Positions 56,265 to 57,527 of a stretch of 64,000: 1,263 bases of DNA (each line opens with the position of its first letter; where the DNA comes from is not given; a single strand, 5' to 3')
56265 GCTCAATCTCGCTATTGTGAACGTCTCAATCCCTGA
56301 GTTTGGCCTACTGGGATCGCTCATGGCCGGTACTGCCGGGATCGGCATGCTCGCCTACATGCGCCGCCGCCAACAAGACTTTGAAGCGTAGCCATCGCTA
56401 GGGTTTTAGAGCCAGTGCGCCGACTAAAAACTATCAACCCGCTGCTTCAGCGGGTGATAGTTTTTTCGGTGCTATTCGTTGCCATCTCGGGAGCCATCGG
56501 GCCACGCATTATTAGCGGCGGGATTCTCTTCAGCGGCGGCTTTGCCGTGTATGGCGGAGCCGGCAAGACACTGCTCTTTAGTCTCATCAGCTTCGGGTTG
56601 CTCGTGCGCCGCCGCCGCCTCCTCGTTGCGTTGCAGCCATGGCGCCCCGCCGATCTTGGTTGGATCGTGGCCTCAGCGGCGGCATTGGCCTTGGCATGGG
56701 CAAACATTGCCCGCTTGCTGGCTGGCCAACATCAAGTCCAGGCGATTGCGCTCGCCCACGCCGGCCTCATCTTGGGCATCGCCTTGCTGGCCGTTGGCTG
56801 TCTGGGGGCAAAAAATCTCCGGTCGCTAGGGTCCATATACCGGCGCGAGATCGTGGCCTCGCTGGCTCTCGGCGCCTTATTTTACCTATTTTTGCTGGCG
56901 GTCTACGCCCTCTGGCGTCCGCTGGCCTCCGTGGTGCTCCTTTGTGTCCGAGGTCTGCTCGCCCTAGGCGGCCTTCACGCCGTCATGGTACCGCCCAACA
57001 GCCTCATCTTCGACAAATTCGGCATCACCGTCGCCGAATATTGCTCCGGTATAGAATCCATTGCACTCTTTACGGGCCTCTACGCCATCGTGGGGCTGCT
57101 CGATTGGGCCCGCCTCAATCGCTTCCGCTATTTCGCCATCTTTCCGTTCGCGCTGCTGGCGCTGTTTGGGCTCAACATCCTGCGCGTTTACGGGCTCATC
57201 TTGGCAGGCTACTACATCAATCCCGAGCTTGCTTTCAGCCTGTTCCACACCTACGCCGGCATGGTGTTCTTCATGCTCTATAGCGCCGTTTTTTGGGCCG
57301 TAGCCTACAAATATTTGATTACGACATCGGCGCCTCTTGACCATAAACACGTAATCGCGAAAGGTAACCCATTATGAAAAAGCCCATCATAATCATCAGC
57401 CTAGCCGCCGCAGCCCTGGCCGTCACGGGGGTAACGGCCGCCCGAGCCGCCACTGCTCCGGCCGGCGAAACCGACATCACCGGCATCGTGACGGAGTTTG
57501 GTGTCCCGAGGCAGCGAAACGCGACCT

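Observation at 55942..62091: Exosortase-like sorting system with seven tandem paralogous substrates carrying a previously unlisted [IV]PE[YF]G-TM-RRR C-terminal signal, in one translationally coupled operon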

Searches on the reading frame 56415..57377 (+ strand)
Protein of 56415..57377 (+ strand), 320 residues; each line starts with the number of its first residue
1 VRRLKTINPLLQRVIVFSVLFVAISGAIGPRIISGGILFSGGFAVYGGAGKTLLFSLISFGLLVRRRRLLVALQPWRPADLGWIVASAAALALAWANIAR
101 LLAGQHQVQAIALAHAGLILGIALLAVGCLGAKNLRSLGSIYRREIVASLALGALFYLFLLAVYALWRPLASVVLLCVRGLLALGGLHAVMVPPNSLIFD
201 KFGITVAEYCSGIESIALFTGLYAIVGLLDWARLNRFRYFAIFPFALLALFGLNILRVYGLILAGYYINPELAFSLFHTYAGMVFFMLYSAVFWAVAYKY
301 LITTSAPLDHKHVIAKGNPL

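Call 3: search_protein_families(library=ncbifam, proteins=[window:56415-57377:+], max_evalue=1)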
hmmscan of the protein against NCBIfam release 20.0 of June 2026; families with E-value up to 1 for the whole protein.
window:56415-57377:+ (320 aa): 9 families
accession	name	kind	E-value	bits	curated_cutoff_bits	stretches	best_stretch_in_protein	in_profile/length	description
TIGR04162.1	exo_VPEID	exception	3.2e-20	72.6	150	1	66-299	61-302/516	exosortase E/protease, VPEID-CTERM system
TIGR04178.1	exo_archaeo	signature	2e-15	56.9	23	1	205-297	2-92/97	exosortase/archaeosortase family protein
TIGR02602.1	8TM_EpsH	subfamily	1.1e-08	34.9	105.55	1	146-296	87-236/241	exosortase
TIGR03762.1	archaeo_artC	exception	4e-07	30.2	100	1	119-297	92-272/274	archaeosortase C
NF035943.2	exosort_XrtV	exception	4.9e-06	26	313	1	101-289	76-255/270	exosortase V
NF046081.1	exosort_XrtX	exception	2.1e-05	24.5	170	1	168-296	34-157/168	exosortase X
TIGR03109.2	exosort_XrtA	exception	2.7e-05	23.7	208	1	54-297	36-256/261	exosortase A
TIGR04125.1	exosort_PGF_TRM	exception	0.0079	15.6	75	1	128-264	65-198/271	archaeosortase A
TIGR04489.1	exosort_XrtO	exception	0.97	8.1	250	0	121-296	81-254/451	exosortase O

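Call 4: search_protein_families(library=pfam, proteins=[window:56415-57377:+], max_evalue=1)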
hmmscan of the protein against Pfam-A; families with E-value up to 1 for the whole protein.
window:56415-57377:+ (320 aa): 1 family
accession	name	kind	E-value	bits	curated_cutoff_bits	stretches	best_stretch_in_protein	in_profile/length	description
PF09721.15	Exosortase_EpsH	-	8.7e-17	61.8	25.7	1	53-297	29-251/254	Transmembrane exosortase (Exosortase_EpsH)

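Call 7: find_homologous_proteins(query=window:56415-57377:+, max_evalue=0.001)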
Query window:56415-57377:+ (320 aa): 338 proteins with E <= 0.001 among 8000 candidates; the best 120 are listed.
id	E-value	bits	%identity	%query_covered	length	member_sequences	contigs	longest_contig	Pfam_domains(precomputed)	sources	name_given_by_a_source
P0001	1.2e-196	671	100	100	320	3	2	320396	PF09721.16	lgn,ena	-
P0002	5.3e-124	432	67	97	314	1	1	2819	PF09721.16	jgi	jgi:exosortase/archaeosortase family protein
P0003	5.7e-123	429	65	97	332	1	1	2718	PF09721.16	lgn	-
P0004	5.9e-123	429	64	97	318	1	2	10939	PF09721.16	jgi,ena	-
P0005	6.9e-122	425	65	94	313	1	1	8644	PF09721.16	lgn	-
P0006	3.0e-120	420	64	99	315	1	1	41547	PF09721.16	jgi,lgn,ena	-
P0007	3.3e-120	419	65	96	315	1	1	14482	PF09721.16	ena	-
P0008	3.9e-120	419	65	95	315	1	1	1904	PF09721.16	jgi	jgi:exosortase/archaeosortase family protein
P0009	1.3e-119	418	64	98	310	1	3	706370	PF09721.16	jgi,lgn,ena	-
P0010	2.0e-119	417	64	100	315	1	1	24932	PF09721.16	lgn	-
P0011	3.6e-119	416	63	99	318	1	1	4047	PF09721.16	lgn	-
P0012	5.5e-119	415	63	98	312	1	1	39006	PF09721.16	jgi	jgi:exosortase/archaeosortase family protein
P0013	5.7e-119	415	63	96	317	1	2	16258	PF09721.16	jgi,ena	-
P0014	8.0e-119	415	65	95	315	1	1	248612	PF09721.16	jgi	jgi:exosortase/archaeosortase family protein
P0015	1.1e-117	411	63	95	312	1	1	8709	PF09721.16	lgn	-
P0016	1.2e-117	411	62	98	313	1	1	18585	PF09721.16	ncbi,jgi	jgi:exosortase/archaeosortase family protein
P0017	1.2e-117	411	63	95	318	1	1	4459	PF09721.16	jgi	jgi:exosortase/archaeosortase family protein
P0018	2.9e-117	410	66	93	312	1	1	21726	PF09721.16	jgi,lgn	jgi:exosortase/archaeosortase family protein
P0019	5.1e-117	409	62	97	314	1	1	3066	PF09721.16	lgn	-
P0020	5.5e-117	409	63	99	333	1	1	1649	PF09721.16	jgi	jgi:exosortase/archaeosortase family protein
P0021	6.0e-117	409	63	96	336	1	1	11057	PF09721.16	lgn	-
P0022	2.0e-116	407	64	96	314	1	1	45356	PF09721.16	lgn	-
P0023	2.6e-116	407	67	90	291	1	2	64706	PF09721.16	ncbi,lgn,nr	ncbi:MAG TPA: archaeosortase/exosortase family protein [Candidatus Saccharimonadia bacterium]|nr:arc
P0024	2.6e-116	407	61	96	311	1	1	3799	PF09721.16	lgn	-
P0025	3.0e-116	406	62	96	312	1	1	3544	PF09721.16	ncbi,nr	ncbi:MAG TPA: archaeosortase/exosortase family protein [Candidatus Saccharimonadales bacterium]|nr:a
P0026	4.3e-116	406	62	98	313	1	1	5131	PF09721.16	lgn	-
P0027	5.1e-116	406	61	97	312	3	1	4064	PF09721.16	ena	-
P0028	6.1e-116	405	63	96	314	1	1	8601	PF09721.16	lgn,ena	-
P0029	7.1e-116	405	64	95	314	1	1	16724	PF09721.16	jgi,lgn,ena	-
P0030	7.3e-116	405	61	97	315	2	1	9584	PF09721.16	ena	-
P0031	8.0e-116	405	62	95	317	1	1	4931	PF09721.16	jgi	jgi:exosortase/archaeosortase family protein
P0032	8.1e-116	405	62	95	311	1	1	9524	PF09721.16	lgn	-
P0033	1.2e-115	405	62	99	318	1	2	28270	PF09721.16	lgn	-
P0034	1.8e-115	404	63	95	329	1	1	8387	PF09721.16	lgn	-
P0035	2.0e-115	404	63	96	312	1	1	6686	PF09721.16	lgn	-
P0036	3.7e-115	403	61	97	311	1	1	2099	PF09721.16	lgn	-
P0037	4.4e-115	403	61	96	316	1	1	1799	PF09721.16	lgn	-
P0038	5.5e-115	402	60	97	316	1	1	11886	PF09721.16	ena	-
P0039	8.4e-115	402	60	97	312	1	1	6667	PF09721.16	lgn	-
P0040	9.2e-115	402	63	95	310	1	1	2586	PF09721.16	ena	-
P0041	9.7e-115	402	64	94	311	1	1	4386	PF09721.16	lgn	-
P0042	9.8e-115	402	63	96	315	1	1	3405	PF09721.16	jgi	jgi:exosortase/archaeosortase family protein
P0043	1.1e-114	401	61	97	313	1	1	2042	PF09721.16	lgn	-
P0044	1.2e-114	401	61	94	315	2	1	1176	PF09721.16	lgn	-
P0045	1.6e-114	401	61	97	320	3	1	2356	PF09721.16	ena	-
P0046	1.8e-114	401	62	96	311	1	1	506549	PF09721.16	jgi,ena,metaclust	metaclust:\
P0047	3.4e-114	400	62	95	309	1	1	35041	PF09721.16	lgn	-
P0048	5.1e-114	399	63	94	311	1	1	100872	PF09721.16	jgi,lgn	jgi:exosortase/archaeosortase family protein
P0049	5.4e-114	399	63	95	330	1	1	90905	PF09721.16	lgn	-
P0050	2.0e-113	397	61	95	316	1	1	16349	PF09721.16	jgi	jgi:exosortase/archaeosortase family protein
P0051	2.5e-113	397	58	98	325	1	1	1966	PF09721.16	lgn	-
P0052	4.8e-113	396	63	95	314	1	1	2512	PF09721.16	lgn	-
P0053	4.9e-113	396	65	94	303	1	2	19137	PF09721.16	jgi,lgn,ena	-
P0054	5.2e-113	396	61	93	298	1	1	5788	PF09721.16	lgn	-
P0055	6.4e-113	396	58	94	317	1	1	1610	PF09721.16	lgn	-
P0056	7.3e-113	395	64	91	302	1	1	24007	PF09721.16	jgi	jgi:exosortase/archaeosortase family protein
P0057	7.7e-113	395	61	96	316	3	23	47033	PF09721.16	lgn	-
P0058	7.8e-113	395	62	95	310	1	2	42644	PF09721.16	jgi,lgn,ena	-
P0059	8.1e-113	395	62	95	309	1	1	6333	PF09721.16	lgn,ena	-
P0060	8.9e-113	395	59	96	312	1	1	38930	PF09721.16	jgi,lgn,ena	-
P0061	2.1e-112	394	60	100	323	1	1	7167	PF09721.16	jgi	jgi:exosortase/archaeosortase family protein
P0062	2.6e-112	394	59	95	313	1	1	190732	PF09721.16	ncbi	-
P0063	2.6e-112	394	62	95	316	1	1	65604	PF09721.16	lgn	-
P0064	3.1e-112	393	58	98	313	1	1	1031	PF09721.16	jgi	jgi:exosortase/archaeosortase family protein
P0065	3.2e-112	393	63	91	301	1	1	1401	PF09721.16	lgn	-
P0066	3.2e-112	393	60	97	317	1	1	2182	PF09721.16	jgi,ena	-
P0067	4.1e-112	393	59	97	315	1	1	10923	PF09721.16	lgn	-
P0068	4.3e-112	393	60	98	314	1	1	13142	PF09721.16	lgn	-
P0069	5.1e-112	393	64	91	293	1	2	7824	PF09721.16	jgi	jgi:exosortase/archaeosortase family protein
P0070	5.4e-112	393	60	96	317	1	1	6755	PF09721.16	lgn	-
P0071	7.8e-112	392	64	93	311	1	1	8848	PF09721.16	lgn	-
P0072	1.4e-111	391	61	98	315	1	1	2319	PF09721.16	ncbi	-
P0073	1.8e-111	391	60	96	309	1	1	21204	PF09721.16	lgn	-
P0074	2.0e-111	391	62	94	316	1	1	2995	PF09721.16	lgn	-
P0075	2.0e-111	391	63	95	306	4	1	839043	PF09721.16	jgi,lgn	-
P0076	2.3e-111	390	61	96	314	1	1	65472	PF09721.16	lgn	-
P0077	2.3e-111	390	59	97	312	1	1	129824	PF09721.16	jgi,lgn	jgi:exosortase/archaeosortase family protein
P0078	2.6e-111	390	60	96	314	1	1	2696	PF09721.16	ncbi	-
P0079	3.7e-111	390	60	97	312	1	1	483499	PF09721.16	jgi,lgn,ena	-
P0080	4.9e-111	389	58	95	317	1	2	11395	PF09721.16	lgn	-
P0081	8.7e-111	389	60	95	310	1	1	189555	PF09721.16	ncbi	-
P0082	8.9e-111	389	59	97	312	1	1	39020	PF09721.16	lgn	-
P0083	1.0e-110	388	60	93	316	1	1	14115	PF09721.16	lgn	-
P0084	1.0e-110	388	60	97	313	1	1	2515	PF09721.16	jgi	jgi:exosortase/archaeosortase family protein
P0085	1.1e-110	388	60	96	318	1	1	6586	PF09721.16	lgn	-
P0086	1.8e-110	388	59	96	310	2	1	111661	PF09721.16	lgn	-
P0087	1.8e-110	387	58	97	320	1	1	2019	PF09721.16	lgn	-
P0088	2.4e-110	387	60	94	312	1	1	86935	PF09721.16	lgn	-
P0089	3.6e-110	387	57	96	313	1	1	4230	PF09721.16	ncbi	-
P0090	4.2e-110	386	61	97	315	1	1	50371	PF09721.16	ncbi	-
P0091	4.3e-110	386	60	96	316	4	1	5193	PF09721.16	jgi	jgi:exosortase/archaeosortase family protein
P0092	6.3e-110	386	59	98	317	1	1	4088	PF09721.16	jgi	-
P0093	1.1e-109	385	59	96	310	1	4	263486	PF09721.16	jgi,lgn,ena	-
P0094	2.0e-109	384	61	96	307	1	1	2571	PF09721.16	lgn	-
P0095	1.1e-108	382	60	99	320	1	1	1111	PF09721.16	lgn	-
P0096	1.3e-108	381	59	98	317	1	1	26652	PF09721.16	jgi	jgi:exosortase/archaeosortase family protein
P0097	2.5e-108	380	58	96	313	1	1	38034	PF09721.16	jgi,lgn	jgi:exosortase/archaeosortase family protein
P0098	2.8e-108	380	60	94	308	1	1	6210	PF09721.16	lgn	-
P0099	3.3e-108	380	60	95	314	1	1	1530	PF09721.16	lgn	-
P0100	3.3e-108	380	62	89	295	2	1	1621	PF09721.16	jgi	jgi:exosortase/archaeosortase family protein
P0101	5.8e-108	379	56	98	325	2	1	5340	PF09721.16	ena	-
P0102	6.3e-108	379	61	95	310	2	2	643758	PF09721.16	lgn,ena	-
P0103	9.3e-108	379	61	96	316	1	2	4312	PF09721.16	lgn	-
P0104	1.1e-107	378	62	88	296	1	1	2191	PF09721.16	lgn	-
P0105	1.1e-107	378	58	97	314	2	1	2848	PF09721.16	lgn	-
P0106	1.6e-107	378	61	92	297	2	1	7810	PF09721.16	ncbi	ncbi:MAG: archaeosortase/exosortase family protein [Patescibacteria group bacterium]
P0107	2.1e-107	377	58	95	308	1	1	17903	PF09721.16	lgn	-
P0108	3.7e-107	377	55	97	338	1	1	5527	PF09721.16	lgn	-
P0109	6.5e-107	376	58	97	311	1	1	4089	PF09721.16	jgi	jgi:exosortase/archaeosortase family protein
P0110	8.0e-107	376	57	97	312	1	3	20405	PF09721.16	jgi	jgi:exosortase/archaeosortase family protein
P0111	1.2e-106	375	58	95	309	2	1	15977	PF09721.16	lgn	-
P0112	1.7e-106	374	59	97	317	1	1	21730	PF09721.16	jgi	jgi:exosortase/archaeosortase family protein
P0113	5.1e-106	373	59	96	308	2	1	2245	PF09721.16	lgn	-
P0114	2.0e-105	371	58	94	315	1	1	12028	PF09721.16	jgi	jgi:exosortase/archaeosortase family protein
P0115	6.1e-105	369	57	98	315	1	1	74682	PF09721.16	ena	-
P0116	2.4e-104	367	60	94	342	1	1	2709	PF09721.16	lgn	-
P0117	1.4e-103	365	59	97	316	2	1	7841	PF09721.16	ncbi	-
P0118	2.4e-103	364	57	98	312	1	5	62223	PF09721.16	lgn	-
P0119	8.2e-103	362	58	95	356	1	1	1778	PF09721.16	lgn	-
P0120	8.8e-103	362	60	94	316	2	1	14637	PF09721.16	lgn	-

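Call 12: find_encoding_contigs(protein=P0001, flank=10000, max_places=3)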
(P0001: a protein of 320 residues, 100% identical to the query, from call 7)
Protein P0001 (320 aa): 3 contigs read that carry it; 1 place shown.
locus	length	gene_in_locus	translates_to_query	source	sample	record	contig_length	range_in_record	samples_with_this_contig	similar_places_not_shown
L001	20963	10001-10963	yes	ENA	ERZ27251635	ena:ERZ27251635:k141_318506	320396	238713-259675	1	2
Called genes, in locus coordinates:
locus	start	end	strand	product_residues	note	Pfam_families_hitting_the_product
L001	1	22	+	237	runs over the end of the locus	-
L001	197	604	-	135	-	-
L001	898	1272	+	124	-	PF07237:DUF1428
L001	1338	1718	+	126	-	PF08327:AHSA1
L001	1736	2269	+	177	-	PF13527:Acetyltransf_9, PF00583:Acetyltransf_1, PF13673:Acetyltransf_10, PF13508:Acetyltransf_7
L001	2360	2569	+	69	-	-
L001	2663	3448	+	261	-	PF09860:DUF2087, PF13302:Acetyltransf_3, PF13673:Acetyltransf_10 (weak)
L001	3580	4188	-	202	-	-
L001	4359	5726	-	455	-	PF26550:Tricorn_2nd (faint), PF07676:PD40 (faint)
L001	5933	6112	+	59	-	PF02416:TatA_B_E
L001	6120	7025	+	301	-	PF00902:TatC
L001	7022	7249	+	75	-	-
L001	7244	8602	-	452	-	PF02518:HATPase_c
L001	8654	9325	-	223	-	PF00072:Response_reg, PF00486:Trans_reg_C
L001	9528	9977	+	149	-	-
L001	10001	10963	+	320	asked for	PF09721:Exosortase_EpsH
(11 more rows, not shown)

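Call 14: find_related_loci(query=A2, collection=genome_contigs, flank=8000)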
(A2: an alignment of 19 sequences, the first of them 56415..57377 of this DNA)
Query A2 (320 aa) in genome_contigs; peptide patterns used: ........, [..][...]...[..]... (x = any residue, [..] = any of these).
58 stretches matched a pattern; 22 encode a relative of the query (tblastn E <= 1e-3); 21 distinct loci.
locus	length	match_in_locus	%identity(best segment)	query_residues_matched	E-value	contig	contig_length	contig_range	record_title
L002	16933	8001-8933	61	1-311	2e-117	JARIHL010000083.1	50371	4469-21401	MAG: Candidatus Saccharibacteria bacterium isolate CullarsAll.DT.39 k141_135253, whole genome shotgun sequence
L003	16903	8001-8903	67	5-305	5e-107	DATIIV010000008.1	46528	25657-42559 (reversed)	MAG TPA_asm: Candidatus Saccharimonadia bacterium isolate SMAG_U15674 k141_408610, whole genome shotgun sequence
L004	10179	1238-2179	54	5-318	7e-104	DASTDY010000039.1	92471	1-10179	MAG TPA_asm: Candidatus Saccharimonadales bacterium isolate SMAG_U833 k141_1066516, whole genome shotgun sequence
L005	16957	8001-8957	54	1-313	7e-104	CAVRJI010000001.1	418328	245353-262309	MAG: uncultured bacterium isolate MFD01275.bin.1.111 genome assembly, contig: contig_10308, whole genome shotgun sequenc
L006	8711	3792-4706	55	8-312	4e-101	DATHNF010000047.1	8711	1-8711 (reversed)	MAG TPA_asm: Verrucomicrobiia bacterium isolate SMAG_U12651 k141_3627460, whole genome shotgun sequence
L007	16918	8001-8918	56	7-311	9e-96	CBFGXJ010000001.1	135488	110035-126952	MAG TPA_asm: uncultured bacterium isolate SRR32277390_binner123_Refined_3 genome assembly, contig: ERZ27245939.5, whole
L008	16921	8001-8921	51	1-305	2e-95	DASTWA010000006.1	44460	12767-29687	MAG TPA_asm: Candidatus Saccharimonadales bacterium isolate SMAG_U2374 k141_1192222, whole genome shotgun sequence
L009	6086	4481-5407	59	5-312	6e-93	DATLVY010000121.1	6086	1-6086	MAG TPA_asm: Candidatus Acidoferrum sp. isolate SMAG_U13204 k141_81709, whole genome shotgun sequence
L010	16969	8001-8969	47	2-320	3e-91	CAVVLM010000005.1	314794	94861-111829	MAG: uncultured Candidatus Saccharibacteria bacterium isolate MFD04780.bin.1.216 genome assembly, contig: contig_38197,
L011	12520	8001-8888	50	8-303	1e-90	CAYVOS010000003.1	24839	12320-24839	MAG TPA_asm: uncultured Candidatus Saccharibacteria bacterium isolate SRP226684_co1_59 genome assembly, contig: NODE_134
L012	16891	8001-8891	49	9-305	9e-89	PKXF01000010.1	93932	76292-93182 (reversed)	MAG: Candidatus Saccharibacteria bacterium isolate palsa_1325 73.20120500_P26.46_contig_8719, whole genome shotgun seque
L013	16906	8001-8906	51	5-306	6e-88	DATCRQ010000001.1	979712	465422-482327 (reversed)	MAG TPA_asm: Candidatus Saccharimonadales bacterium isolate SMAG_U7283 k141_89128, whole genome shotgun sequence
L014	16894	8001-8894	50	5-302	5e-86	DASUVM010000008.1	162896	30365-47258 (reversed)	MAG TPA_asm: Candidatus Saccharimonadales bacterium isolate SMAG_U1815 k141_1253973, whole genome shotgun sequence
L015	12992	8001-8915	46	2-306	7e-85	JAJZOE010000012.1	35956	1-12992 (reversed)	MAG: bacterium isolate MAS4.bin52 NODE_1035_length_35956_cov_2.771219, whole genome shotgun sequence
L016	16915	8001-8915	51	4-308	1e-82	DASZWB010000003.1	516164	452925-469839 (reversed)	MAG TPA_asm: Candidatus Saccharimonadales bacterium isolate SMAG_U6146 k141_694684, whole genome shotgun sequence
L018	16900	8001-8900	47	1-300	9e-82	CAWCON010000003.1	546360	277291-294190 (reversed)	MAG: uncultured Candidatus Saccharibacteria bacterium isolate MFD04540.bin.1.28 genome assembly, contig: contig_51174, w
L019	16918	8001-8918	45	4-309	3e-78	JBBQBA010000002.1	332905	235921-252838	MAG: Candidatus Saccharimonadales bacterium isolate Co_metawrap_1413 Cmw_1413_k141_12873749_length_332905_cov_12.0000, w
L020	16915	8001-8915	46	1-305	2e-84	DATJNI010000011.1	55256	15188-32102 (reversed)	MAG TPA_asm: Candidatus Sulfotelmatobacter sp. isolate SMAG_U14857 k141_510186, whole genome shotgun sequence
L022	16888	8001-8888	53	9-304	2e-91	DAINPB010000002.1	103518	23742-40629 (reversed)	MAG TPA_asm: Candidatus Saccharibacteria bacterium isolate CTOTU10859 NODE_17_length_103518_cov_5.376279, whole genome s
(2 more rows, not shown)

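Call 21: search_solved_structures(query=A2, max_evalue=1)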
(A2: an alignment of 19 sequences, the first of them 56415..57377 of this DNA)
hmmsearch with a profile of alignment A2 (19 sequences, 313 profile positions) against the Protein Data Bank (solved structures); distinct sequences matched with E-value up to 1: 0.

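Call 47: search_protein_families(library=pfam, proteins=[L010:5315-6433:+, L010:9118-10632:-, L011:6380-7402:+, L012:8884-9963:+, L012:9970-11106:+, L013:8912-12190:-, L014:8857-10119:+, L015:8947-9846:+, L015:9821-11176:+, L016:8888-10183:+], max_evalue=0.00001)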
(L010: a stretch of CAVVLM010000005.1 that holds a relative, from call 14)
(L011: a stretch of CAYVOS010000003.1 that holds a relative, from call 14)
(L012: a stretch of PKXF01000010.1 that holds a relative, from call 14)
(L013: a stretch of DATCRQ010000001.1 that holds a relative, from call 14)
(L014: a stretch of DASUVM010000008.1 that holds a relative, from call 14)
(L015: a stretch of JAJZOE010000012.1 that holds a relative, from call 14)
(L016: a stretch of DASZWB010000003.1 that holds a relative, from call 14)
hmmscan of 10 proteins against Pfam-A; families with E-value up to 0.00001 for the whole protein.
L010:5315-6433:+ (372 aa): 6 families
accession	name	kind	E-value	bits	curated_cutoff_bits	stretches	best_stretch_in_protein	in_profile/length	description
PF00534.26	Glycos_transf_1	-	1.7e-39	135.6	26.4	1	190-343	17-171/172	Glycosyl transferases group 1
PF13692.12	Glyco_trans_1_4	-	1.7e-30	106.6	27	1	190-330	3-142/142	Glycosyl transferases group 1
PF13439.12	Glyco_transf_4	-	5.8e-17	62.7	28.5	1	13-172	1-159/170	Glycosyltransferase Family 4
PF13579.12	Glyco_trans_4_4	-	7.5e-14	52.8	29.7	1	14-163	1-142/158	Glycosyl transferase 4-like domain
PF13477.12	Glyco_trans_4_2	-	3.1e-12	47.3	23.4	1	15-144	8-135/139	Glycosyl transferase 4-like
PF20706.3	GT4-conflict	-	9.3e-12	45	26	1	185-312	194-324/385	Family 4 Glycosyltransferase in conflict systems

L010:9118-10632:- (504 aa): 2 families
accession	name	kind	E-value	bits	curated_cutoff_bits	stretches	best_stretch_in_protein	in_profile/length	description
PF01943.22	Polysacc_synt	-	1.8e-26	93.6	28.2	1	31-292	7-270/274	Polysaccharide biosynthesis protein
PF13440.11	Polysacc_synt_3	-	7.6e-20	71.8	23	1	56-333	8-283/293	Polysaccharide biosynthesis protein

L011:6380-7402:+ (340 aa): 9 families
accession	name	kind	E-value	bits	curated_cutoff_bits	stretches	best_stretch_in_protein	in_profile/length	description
PF01370.27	Epimerase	-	8.5e-55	186.2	20.9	1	3-262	1-240/240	NAD dependent epimerase/dehydratase family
PF16363.11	GDP_Man_Dehyd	-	5e-53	181.1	27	1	4-324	1-331/332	GDP-mannose 4,6 dehydratase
PF02719.21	Polysacc_synt_2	-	1.5e-14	54.3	20.2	1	3-124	1-128/293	Polysaccharide biosynthesis protein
PF01073.25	3Beta_HSD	-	1.7e-14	54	22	1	4-159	1-156/280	3-beta hydroxysteroid dehydrogenase/isomerase family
PF04321.23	RmlD_sub_bind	-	3.3e-12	46.5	27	1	1-160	1-136/287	RmlD substrate binding domain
PF13460.12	NAD_binding_10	-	7.5e-08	32.9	27.2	1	7-172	1-140/184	NAD(P)H-binding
PF05368.20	NmrA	-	1.2e-07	32.1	27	0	2-124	4-107/298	NmrA-like family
PF07993.18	NAD_binding_4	-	6.6e-06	25.9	20.1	0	40-166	38-194/258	Male sterility protein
PF00106.31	adh_short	-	9.4e-06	25.7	26.6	0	3-94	3-98/195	short chain dehydrogenase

L012:8884-9963:+ (359 aa): 0 families

L012:9970-11106:+ (378 aa): 1 family
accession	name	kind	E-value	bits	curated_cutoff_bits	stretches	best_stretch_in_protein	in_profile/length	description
PF04230.19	PS_pyruv_trans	-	1.8e-33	117.1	25.3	1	16-306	1-279/280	Polysaccharide pyruvyl transferase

L013:8912-12190:- (1092 aa): 2 families
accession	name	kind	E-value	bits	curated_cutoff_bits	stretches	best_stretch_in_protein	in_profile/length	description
PF12708.12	Pect-lyase_RHGA_epim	-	2.3e-19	70.5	27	1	119-339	1-212/213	Rhamnogalacturonase A/epimerase, pectate lyase-like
PF13229.12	Beta_helix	-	5e-10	39.7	25.9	1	203-343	11-146/158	Right handed beta helix region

L014:8857-10119:+ (420 aa): 6 families
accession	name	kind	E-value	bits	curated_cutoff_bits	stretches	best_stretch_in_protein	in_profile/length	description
PF00534.26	Glycos_transf_1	-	6.6e-36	123.9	26.4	1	231-380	11-160/172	Glycosyl transferases group 1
PF13692.12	Glyco_trans_1_4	-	1.8e-34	119.5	27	1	236-376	2-140/142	Glycosyl transferases group 1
PF13439.12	Glyco_transf_4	-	1e-22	81.4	28.5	1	32-226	2-168/170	Glycosyltransferase Family 4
PF13579.12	Glyco_trans_4_4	-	3.5e-13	50.6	29.7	1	32-222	1-157/158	Glycosyl transferase 4-like domain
PF20706.3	GT4-conflict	-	5.9e-08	32.5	26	1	221-362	178-330/385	Family 4 Glycosyltransferase in conflict systems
PF13477.12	Glyco_trans_4_2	-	5.2e-07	30.4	23.4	1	42-140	17-109/139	Glycosyl transferase 4-like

L015:8947-9846:+ (299 aa): 3 families
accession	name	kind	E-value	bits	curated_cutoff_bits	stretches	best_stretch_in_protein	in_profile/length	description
PF00535.33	Glycos_transf_2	-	6.6e-25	88.4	23.3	1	6-170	1-167/168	Glycosyl transferase family 2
PF13641.12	Glyco_tranf_2_3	-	4.5e-11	43.7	27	1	6-214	4-216/230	Glycosyltransferase like family 2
PF10111.15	Glyco_tranf_2_2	-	2e-06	28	27.3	1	6-93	1-92/276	Glycosyltransferase like family 2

L015:9821-11176:+ (451 aa): 1 family
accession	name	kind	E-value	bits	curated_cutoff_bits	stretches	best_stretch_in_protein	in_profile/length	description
PF01943.22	Polysacc_synt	-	7.3e-13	49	28.2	1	38-301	2-266/274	Polysaccharide biosynthesis protein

L016:8888-10183:+ (431 aa): 1 family
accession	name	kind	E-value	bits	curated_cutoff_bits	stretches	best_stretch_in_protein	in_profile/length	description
PF01943.22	Polysacc_synt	-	7.9e-09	35.8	28.2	1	21-283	2-265/274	Polysaccharide biosynthesis protein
